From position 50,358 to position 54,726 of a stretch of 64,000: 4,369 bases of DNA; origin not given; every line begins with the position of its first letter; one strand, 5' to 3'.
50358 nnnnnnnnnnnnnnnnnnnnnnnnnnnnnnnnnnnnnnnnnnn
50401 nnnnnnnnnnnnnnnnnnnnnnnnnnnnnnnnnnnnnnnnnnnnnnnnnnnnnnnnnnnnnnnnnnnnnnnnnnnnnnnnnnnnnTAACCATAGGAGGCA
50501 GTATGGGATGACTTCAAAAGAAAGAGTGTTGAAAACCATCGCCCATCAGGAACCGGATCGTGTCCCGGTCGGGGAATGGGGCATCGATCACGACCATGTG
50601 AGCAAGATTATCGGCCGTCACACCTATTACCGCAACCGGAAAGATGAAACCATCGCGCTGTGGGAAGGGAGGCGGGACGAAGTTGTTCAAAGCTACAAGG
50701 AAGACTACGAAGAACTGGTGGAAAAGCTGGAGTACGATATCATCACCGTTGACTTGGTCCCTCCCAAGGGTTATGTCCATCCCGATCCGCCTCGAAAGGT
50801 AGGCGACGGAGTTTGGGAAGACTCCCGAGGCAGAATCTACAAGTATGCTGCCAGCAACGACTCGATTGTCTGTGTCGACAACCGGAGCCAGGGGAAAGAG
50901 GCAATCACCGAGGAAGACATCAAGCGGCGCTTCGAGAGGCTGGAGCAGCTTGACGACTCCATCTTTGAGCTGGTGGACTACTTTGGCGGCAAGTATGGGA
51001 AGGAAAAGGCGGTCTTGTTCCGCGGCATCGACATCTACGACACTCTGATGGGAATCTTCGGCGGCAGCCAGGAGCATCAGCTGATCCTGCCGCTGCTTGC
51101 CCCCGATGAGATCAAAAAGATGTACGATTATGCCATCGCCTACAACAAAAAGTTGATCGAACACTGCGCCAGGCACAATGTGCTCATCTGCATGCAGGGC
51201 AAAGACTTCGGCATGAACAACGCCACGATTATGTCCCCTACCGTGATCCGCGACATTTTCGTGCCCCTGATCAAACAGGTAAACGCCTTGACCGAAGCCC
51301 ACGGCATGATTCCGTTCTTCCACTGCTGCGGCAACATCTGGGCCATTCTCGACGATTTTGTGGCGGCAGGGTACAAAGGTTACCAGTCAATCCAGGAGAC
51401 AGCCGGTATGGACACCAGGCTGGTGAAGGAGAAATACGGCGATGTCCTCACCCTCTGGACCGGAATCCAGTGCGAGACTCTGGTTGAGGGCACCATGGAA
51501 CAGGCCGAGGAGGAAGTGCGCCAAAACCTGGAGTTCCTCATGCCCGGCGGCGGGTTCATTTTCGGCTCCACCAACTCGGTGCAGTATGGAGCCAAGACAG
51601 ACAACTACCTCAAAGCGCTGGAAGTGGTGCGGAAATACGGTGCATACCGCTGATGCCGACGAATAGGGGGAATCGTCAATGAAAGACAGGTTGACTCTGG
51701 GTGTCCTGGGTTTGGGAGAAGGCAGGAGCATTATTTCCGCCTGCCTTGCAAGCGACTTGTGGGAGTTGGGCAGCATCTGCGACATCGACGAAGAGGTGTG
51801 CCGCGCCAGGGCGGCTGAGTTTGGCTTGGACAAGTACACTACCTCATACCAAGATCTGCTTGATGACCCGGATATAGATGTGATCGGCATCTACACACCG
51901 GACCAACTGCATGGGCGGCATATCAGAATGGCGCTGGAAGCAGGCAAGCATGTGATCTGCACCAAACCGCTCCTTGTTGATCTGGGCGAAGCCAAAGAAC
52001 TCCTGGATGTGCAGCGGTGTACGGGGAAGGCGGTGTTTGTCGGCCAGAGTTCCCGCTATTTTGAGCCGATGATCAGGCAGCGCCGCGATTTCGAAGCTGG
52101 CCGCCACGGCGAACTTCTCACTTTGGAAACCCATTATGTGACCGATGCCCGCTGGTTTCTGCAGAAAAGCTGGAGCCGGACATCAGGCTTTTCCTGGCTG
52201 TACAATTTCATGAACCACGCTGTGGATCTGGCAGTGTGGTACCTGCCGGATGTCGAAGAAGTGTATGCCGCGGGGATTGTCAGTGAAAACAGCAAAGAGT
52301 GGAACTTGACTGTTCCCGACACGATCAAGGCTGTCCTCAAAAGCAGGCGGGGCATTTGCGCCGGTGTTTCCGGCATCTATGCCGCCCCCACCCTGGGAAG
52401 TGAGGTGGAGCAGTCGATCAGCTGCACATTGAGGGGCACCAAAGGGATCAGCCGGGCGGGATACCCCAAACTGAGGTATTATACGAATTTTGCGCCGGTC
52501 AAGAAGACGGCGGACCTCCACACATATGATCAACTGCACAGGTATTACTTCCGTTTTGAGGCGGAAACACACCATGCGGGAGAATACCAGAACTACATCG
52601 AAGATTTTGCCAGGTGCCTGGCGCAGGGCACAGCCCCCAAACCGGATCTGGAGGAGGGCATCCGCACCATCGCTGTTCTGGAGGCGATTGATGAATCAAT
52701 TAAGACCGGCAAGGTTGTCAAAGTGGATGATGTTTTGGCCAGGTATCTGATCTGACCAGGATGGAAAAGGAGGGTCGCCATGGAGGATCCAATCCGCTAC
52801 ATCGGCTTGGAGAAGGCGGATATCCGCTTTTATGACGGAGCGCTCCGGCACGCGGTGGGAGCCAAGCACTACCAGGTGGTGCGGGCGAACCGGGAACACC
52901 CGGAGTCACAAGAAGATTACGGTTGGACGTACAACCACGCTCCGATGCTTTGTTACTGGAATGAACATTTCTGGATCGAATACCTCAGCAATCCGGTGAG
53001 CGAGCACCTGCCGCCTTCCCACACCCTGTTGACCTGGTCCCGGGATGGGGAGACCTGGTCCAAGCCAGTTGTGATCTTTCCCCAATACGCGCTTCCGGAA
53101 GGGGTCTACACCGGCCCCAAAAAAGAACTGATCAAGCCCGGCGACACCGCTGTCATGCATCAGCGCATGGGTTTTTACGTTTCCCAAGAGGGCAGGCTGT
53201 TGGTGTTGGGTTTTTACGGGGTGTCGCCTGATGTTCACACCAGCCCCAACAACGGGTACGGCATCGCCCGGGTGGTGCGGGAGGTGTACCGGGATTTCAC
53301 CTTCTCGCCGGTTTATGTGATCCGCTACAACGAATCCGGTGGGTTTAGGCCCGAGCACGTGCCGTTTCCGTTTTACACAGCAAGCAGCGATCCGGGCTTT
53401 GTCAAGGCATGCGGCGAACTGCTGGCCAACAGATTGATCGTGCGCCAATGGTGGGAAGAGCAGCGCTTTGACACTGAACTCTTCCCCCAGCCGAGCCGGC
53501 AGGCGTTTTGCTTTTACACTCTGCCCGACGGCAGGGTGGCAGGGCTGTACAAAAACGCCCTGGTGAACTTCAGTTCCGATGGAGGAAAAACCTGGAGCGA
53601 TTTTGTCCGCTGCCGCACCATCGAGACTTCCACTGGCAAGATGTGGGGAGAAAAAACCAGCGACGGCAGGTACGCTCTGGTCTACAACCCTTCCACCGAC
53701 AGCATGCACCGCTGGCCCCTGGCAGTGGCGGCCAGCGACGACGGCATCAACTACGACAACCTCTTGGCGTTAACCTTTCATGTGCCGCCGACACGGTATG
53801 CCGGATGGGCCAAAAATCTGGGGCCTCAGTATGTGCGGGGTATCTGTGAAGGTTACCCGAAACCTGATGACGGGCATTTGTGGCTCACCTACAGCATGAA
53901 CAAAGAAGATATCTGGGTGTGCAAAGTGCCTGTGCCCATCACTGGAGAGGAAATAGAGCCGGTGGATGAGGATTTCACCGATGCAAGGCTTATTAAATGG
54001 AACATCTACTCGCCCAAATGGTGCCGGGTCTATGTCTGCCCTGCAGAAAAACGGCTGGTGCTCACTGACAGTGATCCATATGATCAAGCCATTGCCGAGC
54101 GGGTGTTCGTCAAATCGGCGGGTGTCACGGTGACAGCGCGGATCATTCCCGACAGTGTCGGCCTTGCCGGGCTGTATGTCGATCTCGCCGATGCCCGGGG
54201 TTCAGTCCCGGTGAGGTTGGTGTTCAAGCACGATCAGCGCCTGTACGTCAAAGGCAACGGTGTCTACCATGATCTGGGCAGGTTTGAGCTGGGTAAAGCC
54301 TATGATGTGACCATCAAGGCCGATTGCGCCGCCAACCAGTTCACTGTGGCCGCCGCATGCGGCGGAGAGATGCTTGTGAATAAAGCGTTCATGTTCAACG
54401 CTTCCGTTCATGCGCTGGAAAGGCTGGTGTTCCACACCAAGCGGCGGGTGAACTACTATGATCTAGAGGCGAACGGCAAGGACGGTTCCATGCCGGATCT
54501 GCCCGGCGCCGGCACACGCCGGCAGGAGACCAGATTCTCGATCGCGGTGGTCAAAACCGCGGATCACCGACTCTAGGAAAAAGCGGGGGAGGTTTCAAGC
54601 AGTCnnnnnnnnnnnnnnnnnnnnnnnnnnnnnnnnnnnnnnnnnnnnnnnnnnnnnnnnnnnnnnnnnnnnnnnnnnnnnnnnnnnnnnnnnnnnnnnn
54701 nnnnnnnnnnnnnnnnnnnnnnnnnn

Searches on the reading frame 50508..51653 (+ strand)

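Call 5: search_protein_families(library=pfam, proteins=[window:50508-51653:+], max_evalue=0.001)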
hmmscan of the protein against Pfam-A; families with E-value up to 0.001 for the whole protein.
window:50508-51653:+ (381 aa): 1 family
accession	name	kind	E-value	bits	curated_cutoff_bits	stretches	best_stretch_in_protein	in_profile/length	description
PF01208.23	URO-D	-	6.2e-10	39.1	23.9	1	199-377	173-346/346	Uroporphyrinogen decarboxylase (URO-D)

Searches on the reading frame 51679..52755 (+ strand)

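Call 5: search_protein_families(library=pfam, proteins=[window:51679-52755:+], max_evalue=0.001)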
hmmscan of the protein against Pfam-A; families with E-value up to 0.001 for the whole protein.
window:51679-52755:+ (358 aa): 4 families
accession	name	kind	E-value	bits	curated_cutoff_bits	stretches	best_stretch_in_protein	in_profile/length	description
PF01408.29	GFO_IDH_MocA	-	1.2e-20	74.8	24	1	8-122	4-119/120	Oxidoreductase family, NAD-binding Rossmann fold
PF02894.22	GFO_IDH_MocA_C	-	1.9e-13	51.2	22.9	1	141-349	7-218/218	Oxidoreductase family, C-terminal alpha/beta domain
PF22725.1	GFO_IDH_MocA_C3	-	1.4e-07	32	27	1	139-256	9-121/124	GFO/IDH/MocA C-terminal domain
PF03447.22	NAD_binding_3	-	0.00011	23.3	24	1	29-121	23-115/116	Homoserine dehydrogenase, NAD binding domain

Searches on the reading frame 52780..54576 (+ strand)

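Call 5: search_protein_families(library=pfam, proteins=[window:52780-54576:+], max_evalue=0.001)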
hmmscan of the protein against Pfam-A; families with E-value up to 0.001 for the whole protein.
window:52780-54576:+ (598 aa): 3 families
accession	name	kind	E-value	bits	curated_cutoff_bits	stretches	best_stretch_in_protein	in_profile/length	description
PF24067.1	Beta-prop_BT_1020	-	1.1e-95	320.2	27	1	3-236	1-231/236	BT_1020-like, N-terminal beta propeller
PF22585.3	Sialidase-like_CBM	-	1e-24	87.7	27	1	407-563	1-151/156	Sialidase-like, CBM domain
PF13088.12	BNR_2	-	3.1e-08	33.7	31.4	1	258-331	180-254/277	BNR repeat-like domain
